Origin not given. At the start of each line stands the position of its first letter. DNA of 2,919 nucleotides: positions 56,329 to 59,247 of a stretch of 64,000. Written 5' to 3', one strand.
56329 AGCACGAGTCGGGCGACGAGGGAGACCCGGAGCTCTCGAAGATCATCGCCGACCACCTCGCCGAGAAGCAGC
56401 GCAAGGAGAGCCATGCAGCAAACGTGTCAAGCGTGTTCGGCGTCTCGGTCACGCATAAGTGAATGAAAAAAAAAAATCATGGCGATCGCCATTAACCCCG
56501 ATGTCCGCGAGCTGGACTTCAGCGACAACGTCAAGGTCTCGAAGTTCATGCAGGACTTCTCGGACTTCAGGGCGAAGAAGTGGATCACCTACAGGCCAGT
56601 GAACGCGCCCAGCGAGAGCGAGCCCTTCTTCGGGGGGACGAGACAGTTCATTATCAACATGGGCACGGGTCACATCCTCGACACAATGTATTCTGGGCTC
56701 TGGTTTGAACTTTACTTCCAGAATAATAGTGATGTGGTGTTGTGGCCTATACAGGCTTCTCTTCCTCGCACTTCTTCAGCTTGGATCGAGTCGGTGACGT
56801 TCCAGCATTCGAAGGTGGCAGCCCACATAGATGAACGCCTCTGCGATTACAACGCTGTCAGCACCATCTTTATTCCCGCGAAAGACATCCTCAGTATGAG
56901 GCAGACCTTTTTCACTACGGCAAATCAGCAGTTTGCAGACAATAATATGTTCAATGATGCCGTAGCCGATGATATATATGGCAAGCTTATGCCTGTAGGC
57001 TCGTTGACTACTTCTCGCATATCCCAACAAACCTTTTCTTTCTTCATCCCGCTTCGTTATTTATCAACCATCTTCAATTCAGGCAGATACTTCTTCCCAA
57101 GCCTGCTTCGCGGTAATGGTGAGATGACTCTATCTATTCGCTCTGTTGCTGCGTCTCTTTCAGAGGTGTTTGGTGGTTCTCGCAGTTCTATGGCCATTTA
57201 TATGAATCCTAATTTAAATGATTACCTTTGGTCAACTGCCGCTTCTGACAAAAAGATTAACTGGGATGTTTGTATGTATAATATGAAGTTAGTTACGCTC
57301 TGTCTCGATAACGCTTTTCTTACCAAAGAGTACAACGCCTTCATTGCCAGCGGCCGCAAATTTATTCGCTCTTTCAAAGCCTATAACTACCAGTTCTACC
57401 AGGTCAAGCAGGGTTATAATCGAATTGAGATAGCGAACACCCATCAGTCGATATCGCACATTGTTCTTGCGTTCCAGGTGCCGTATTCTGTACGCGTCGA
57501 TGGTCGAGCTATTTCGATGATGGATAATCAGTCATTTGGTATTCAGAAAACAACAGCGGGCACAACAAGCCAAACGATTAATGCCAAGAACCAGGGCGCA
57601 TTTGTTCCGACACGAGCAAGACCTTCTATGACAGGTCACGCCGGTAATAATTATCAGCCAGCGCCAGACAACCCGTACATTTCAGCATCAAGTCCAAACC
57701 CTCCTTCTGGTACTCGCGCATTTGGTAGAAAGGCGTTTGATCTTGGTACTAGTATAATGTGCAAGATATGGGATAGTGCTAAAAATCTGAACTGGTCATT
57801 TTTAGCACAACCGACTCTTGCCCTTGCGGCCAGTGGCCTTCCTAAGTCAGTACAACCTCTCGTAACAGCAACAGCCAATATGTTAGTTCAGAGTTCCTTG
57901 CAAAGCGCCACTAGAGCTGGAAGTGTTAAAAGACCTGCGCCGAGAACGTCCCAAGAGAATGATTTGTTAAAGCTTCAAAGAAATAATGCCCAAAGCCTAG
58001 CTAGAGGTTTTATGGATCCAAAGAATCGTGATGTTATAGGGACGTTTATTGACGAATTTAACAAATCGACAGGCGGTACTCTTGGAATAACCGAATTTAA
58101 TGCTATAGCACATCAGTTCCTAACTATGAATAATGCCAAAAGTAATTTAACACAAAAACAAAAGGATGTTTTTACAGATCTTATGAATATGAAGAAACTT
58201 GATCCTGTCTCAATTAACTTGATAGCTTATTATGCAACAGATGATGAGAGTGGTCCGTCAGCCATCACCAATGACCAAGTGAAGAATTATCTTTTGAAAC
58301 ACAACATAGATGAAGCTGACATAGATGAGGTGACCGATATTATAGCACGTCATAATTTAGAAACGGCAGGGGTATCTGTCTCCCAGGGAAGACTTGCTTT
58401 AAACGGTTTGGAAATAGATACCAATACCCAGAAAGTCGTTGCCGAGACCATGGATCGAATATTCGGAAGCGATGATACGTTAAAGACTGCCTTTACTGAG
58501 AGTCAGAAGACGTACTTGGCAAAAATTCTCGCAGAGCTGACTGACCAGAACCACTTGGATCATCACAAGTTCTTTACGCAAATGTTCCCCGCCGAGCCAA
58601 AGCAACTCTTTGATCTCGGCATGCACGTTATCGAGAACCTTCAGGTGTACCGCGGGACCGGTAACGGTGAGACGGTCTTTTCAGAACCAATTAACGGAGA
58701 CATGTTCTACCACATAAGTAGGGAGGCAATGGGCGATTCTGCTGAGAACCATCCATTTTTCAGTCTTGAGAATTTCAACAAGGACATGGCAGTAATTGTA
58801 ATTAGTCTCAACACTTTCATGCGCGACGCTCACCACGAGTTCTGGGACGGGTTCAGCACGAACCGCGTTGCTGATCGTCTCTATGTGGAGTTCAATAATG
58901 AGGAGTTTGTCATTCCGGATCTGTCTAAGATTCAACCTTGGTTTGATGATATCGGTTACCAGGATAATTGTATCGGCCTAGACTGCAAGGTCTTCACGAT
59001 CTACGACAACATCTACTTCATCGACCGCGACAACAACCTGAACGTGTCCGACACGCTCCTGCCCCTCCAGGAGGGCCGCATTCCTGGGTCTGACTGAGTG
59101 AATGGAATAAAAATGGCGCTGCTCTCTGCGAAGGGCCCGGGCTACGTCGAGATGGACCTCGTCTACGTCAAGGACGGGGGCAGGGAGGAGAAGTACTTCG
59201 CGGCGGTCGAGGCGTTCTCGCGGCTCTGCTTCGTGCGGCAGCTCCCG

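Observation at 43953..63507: Candidate endogenous Polinton-like/NCLDV-like viral element (~19.5 kb) in a Giardia-like genome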

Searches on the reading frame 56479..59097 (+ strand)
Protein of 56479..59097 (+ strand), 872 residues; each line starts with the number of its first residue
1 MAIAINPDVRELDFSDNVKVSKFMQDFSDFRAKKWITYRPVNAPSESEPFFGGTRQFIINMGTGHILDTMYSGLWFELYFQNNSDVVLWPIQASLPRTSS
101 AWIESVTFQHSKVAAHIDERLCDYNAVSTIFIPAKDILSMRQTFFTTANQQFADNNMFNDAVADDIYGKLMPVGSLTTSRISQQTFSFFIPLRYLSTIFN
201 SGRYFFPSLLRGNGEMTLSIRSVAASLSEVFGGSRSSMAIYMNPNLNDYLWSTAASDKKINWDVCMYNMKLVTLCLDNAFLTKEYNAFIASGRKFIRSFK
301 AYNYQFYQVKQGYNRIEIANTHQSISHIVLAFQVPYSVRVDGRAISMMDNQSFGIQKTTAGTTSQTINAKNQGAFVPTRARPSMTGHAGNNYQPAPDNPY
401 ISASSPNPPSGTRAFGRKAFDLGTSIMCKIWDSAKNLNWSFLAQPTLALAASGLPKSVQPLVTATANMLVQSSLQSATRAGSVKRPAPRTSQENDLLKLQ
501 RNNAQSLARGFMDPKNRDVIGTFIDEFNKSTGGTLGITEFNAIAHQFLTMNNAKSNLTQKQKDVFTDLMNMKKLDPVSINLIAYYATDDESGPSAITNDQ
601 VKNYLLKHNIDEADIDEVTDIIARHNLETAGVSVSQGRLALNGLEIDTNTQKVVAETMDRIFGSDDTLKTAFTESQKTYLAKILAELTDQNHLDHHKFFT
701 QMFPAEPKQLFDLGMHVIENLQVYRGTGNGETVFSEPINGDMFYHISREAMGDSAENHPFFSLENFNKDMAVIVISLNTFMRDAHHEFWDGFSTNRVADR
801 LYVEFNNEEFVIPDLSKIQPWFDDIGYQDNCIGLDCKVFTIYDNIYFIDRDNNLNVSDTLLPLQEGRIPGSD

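Call 4: search_protein_families(library=pfam, proteins=[window:56479-59097:+], max_evalue=0.01)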
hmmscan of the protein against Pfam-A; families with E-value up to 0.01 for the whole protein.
window:56479-59097:+ (872 aa): 0 families

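Call 6: list_cluster_members(proteins=[window:56479-59097:+, window:54556-55500:+, window:53077-54543:-, window:59113-60141:+, window:60138-62459:+, window:48544-51561:-, window:46068-48542:+, window:38477-41434:+, window:44672-45361:-, window:51623-52594:+])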
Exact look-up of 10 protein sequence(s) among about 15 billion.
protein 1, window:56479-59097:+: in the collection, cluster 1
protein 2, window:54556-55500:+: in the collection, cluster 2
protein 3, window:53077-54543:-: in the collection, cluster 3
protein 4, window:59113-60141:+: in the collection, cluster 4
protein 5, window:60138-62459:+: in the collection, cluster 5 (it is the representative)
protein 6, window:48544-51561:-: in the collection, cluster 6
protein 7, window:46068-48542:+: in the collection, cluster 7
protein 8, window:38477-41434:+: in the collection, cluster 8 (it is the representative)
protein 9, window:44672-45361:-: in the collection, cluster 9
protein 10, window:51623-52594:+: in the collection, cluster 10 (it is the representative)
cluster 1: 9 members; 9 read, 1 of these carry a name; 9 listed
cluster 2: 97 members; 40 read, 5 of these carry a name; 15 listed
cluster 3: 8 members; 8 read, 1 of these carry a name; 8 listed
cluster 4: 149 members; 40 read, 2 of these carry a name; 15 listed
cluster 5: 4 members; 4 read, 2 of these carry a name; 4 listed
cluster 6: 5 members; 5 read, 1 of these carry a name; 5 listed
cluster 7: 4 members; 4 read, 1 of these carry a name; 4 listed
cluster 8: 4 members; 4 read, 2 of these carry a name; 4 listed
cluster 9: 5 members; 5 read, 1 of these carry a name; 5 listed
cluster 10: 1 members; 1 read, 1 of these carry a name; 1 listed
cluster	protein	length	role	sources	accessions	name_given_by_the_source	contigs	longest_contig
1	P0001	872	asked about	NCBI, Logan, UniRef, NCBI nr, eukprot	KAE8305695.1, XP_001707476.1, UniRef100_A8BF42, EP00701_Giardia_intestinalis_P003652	hypothetical protein GL50803_0016690 [Giardia duodenalis] | Uncharacterized protein n=1 Tax=Giardia intestinalis (strain ATCC 50803 / WB clone C6) ... | hypothetical protein GL50803_0016690 [Giardia intestinalis]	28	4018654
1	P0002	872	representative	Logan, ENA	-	-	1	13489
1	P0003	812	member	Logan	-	-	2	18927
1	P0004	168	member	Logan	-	-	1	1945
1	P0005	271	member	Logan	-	-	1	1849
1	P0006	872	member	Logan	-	-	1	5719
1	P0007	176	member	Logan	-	-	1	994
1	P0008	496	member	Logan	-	-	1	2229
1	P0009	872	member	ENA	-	-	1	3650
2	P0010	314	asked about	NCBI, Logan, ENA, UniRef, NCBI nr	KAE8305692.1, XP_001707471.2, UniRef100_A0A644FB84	hypothetical protein GL50803_0025071 [Giardia duodenalis] | Uncharacterized protein n=1 Tax=Giardia intestinalis (strain ATCC 50803 / WB clone C6) ... | hypothetical protein GL50803_0025071 [Giardia intestinalis]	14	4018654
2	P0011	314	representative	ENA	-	-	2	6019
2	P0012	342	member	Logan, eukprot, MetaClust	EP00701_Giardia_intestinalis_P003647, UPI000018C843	XP_001707471.1 Hypothetical protein GL50803_25071 [Giardia lamblia ATCC 50803] | status=active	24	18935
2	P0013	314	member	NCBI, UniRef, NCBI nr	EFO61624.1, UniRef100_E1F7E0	Hypothetical protein GLP15_3535 [Giardia lamblia P15] | Uncharacterized protein n=1 Tax=Giardia intestinalis (strain P15) TaxID=658858 ...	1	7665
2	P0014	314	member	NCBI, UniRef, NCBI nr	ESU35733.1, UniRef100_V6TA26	Hypothetical protein DHA2_150989 [Giardia duodenalis] | Uncharacterized protein n=1 Tax=Giardia intestinalis TaxID=5741 RepID=V6TA26_GIAIN | Hypothetical protein DHA2_150989 [Giardia intestinalis]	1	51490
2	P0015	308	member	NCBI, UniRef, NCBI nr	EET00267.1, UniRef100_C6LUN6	Hypothetical protein GL50581_2489 [Giardia duodenalis ATCC 50581] | Uncharacterized protein n=2 Tax=Giardia intestinalis TaxID=5741 RepID=C6LUN6_GIAIB | Hypothetical protein GL50581_2489 [Giardia intestinalis ATCC 50581]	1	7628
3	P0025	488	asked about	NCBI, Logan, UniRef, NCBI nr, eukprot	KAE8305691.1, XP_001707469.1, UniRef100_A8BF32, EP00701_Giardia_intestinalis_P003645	hypothetical protein GL50803_0016693 [Giardia duodenalis] | Uncharacterized protein n=1 Tax=Giardia intestinalis (strain ATCC 50803 / WB clone C6) ... | hypothetical protein GL50803_0016693 [Giardia intestinalis]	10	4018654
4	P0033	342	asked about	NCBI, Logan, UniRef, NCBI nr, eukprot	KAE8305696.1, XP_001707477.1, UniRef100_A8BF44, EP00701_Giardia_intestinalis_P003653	hypothetical protein GL50803_0034151 [Giardia duodenalis] | Uncharacterized protein n=1 Tax=Giardia intestinalis (strain ATCC 50803 / WB clone C6) ... | hypothetical protein GL50803_0034151 [Giardia intestinalis]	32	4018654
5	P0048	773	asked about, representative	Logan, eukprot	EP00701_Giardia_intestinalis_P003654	XP_001707478.1 Hypothetical protein GL50803_25075 [Giardia lamblia ATCC 50803]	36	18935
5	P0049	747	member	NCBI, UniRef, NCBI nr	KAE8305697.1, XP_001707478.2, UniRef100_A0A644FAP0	hypothetical protein GL50803_0025075 [Giardia duodenalis] | Uncharacterized protein n=1 Tax=Giardia intestinalis (strain ATCC 50803 / WB clone C6) ... | hypothetical protein GL50803_0025075 [Giardia intestinalis]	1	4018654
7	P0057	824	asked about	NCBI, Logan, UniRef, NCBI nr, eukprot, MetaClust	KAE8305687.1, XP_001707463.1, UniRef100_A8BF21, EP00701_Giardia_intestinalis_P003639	hypothetical protein GL50803_0016697 [Giardia duodenalis] | Uncharacterized protein n=1 Tax=Giardia intestinalis (strain ATCC 50803 / WB clone C6) ... | hypothetical protein GL50803_0016697 [Giardia intestinalis]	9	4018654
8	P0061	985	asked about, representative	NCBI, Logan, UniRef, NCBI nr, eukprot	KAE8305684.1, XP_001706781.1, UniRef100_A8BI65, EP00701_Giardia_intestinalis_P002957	hypothetical protein GL50803_005183 [Giardia duodenalis] | Uncharacterized protein n=1 Tax=Giardia intestinalis (strain ATCC 50803 / WB clone C6) ... | hypothetical protein GL50803_005183 [Giardia intestinalis]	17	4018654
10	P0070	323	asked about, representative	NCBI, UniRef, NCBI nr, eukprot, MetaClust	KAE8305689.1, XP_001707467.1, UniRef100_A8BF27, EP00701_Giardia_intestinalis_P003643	hypothetical protein GL50803_0092663 [Giardia duodenalis] | Uncharacterized protein n=1 Tax=Giardia intestinalis (strain ATCC 50803 / WB clone C6) ... | hypothetical protein GL50803_0092663 [Giardia intestinalis]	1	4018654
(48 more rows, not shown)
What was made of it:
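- Checked: The window is Giardia intestinalis WB C6; all tested ORFs match GL50803 proteins exactly (call 6).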

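Call 15: search_solved_structures(query=window:56479-59097:+, max_evalue=10)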
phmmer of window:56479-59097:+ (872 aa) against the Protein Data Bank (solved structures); distinct sequences matched with E-value up to 10: 2.
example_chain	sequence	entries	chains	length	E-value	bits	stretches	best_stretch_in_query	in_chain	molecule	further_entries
10ec_A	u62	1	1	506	0.8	10.9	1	586-690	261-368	Portal protein gp03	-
7ypx_a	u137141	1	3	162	2.2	9.4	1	451-500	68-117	tail fiber chaperone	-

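Call 18: find_homologous_proteins(query=window:56479-59097:+, max_evalue=0.001)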
Query window:56479-59097:+ (872 aa): 38 proteins with E <= 0.001 among 7844 candidates.
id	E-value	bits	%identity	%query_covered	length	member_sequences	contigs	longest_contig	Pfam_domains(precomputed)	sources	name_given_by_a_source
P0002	0.0e+0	1924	96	100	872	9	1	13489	-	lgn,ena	-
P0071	0.0e+0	1711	84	100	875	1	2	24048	-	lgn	-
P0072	0.0e+0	1624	81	100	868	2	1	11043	-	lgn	-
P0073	0.0e+0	1446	72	100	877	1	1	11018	-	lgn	-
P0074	4.1e-298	1009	54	100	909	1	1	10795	-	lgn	-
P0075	2.7e-284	964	54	100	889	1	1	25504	-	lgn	-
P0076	1.0e-280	952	53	100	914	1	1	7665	-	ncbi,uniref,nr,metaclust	ncbi:Hypothetical protein GLP15_3538 [Giardia lamblia P15]|uniref:Uncharacterized protein n=1 Tax=Gi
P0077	2.6e-279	947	63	57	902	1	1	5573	-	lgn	-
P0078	1.2e-278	945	54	100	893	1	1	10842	-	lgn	-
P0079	1.0e-277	942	52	100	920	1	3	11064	-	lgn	-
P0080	2.2e-276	937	53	100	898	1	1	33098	-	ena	-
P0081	3.7e-276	937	52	100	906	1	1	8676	-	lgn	-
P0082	5.4e-274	929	51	100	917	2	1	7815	-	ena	-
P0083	7.7e-274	929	52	100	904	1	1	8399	-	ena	-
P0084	5.7e-272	923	52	100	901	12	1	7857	-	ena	-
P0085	4.3e-271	920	52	100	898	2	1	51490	-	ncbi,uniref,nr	ncbi:Hypothetical protein DHA2_150965 [Giardia duodenalis]|uniref:Uncharacterized protein n=1 Tax=Gi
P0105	2.4e-105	372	43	38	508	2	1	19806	-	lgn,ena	-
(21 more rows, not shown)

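Call 19: find_encoding_contigs(protein=P0048, flank=10000, max_places=6)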
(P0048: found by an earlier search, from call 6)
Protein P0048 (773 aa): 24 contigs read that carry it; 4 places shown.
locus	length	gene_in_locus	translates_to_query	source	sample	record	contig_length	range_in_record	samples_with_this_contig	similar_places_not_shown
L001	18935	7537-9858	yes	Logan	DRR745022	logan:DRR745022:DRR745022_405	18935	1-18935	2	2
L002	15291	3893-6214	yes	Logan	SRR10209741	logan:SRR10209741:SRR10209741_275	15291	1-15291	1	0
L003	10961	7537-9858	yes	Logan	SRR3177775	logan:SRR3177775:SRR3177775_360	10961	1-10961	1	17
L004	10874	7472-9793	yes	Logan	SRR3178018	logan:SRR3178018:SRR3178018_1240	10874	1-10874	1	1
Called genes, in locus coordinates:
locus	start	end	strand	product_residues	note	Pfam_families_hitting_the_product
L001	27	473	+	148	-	-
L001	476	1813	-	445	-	-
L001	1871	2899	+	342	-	PF04665:Pox_A32 (faint)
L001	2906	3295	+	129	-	-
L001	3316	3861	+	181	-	-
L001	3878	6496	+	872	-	-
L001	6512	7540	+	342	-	-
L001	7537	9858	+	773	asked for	-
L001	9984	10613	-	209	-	-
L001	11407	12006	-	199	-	PF13920:zf-C3HC4_3, PF13639:zf-RING_2 (weak)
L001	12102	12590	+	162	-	-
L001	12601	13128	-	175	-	-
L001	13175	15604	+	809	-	-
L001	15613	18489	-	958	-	-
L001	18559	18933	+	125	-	?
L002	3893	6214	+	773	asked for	-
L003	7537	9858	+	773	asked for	-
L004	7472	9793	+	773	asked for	-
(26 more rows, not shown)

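Call 20: find_encoding_contigs(protein=P0105, flank=10000, max_places=4)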
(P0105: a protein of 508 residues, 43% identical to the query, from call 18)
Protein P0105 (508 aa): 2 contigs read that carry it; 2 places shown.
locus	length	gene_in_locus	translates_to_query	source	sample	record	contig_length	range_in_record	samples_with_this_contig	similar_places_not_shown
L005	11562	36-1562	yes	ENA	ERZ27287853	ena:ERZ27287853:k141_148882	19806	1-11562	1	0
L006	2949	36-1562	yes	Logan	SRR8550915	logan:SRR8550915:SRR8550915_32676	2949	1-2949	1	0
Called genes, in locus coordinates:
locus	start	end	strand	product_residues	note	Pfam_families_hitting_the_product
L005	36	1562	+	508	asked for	-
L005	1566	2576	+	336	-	-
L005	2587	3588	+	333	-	-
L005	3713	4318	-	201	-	-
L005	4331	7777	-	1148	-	PF03175:DNA_pol_B_2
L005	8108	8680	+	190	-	-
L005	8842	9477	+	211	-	-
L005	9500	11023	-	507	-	-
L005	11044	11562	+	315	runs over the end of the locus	PF04665:Pox_A32 (faint)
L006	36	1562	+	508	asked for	-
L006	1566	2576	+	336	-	-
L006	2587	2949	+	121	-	?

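Call 23: find_encoding_contigs(protein=P0049, flank=10000, max_places=3)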
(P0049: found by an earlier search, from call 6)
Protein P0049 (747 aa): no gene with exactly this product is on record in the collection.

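Call 24: find_encoding_contigs(protein=P0001, flank=10000, max_places=8)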
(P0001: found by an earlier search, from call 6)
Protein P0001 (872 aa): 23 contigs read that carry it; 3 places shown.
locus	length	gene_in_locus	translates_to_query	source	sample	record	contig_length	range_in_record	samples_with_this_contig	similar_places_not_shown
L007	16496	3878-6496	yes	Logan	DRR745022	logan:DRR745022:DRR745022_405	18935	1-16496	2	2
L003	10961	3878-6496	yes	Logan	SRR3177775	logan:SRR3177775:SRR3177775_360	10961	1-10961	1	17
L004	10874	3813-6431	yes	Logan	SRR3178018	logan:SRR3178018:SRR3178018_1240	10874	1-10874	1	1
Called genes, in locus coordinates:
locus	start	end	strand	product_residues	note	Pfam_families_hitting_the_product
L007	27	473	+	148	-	-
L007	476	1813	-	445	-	-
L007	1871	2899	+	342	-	PF04665:Pox_A32 (faint)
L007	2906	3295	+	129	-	-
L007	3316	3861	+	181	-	-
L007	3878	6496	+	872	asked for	-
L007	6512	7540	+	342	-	-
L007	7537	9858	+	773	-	-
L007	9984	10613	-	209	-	-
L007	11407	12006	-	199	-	PF13920:zf-C3HC4_3, PF13639:zf-RING_2 (weak)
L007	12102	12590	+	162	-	-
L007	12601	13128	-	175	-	-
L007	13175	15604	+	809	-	-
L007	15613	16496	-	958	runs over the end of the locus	-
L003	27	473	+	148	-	-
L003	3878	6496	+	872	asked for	-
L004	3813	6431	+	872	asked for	-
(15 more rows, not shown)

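Call 39: find_encoding_contigs(protein=P0080, flank=10000, max_places=2)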
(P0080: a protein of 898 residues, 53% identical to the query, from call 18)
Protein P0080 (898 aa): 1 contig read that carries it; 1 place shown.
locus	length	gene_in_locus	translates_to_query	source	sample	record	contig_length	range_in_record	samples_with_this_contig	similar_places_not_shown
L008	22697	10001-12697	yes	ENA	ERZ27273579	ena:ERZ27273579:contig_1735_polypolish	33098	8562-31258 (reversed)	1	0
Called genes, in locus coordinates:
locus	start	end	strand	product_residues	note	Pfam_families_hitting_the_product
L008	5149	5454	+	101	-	-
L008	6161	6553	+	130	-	-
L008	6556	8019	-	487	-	-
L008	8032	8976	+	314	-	PF04665:Pox_A32 (faint)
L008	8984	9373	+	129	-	-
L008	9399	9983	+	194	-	-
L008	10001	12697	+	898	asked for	-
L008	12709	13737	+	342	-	-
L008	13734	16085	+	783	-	-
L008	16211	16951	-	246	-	-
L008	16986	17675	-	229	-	-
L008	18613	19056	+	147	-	-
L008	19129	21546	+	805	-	-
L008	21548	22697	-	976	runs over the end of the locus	-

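Call 40: find_encoding_contigs(protein=P0071, flank=10000, max_places=2)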
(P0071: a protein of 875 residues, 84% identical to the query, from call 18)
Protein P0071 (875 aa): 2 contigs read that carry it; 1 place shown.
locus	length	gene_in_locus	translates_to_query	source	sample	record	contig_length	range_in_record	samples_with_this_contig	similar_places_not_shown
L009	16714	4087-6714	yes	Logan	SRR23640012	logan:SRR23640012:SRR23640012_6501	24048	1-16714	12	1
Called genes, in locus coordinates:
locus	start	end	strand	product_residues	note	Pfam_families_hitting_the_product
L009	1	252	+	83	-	?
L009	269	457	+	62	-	-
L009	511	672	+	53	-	-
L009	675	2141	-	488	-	-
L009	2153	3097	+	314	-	PF04665:Pox_A32 (faint)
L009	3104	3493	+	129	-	-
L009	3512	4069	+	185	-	-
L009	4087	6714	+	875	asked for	-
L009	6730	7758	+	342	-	-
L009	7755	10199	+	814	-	-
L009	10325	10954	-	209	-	-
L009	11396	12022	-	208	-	PF13639:zf-RING_2 (weak), PF13920:zf-C3HC4_3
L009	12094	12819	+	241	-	-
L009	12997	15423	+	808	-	-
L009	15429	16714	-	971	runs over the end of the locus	PF19220:Rod_CreS (faint), PF24161:CCDC39 (faint)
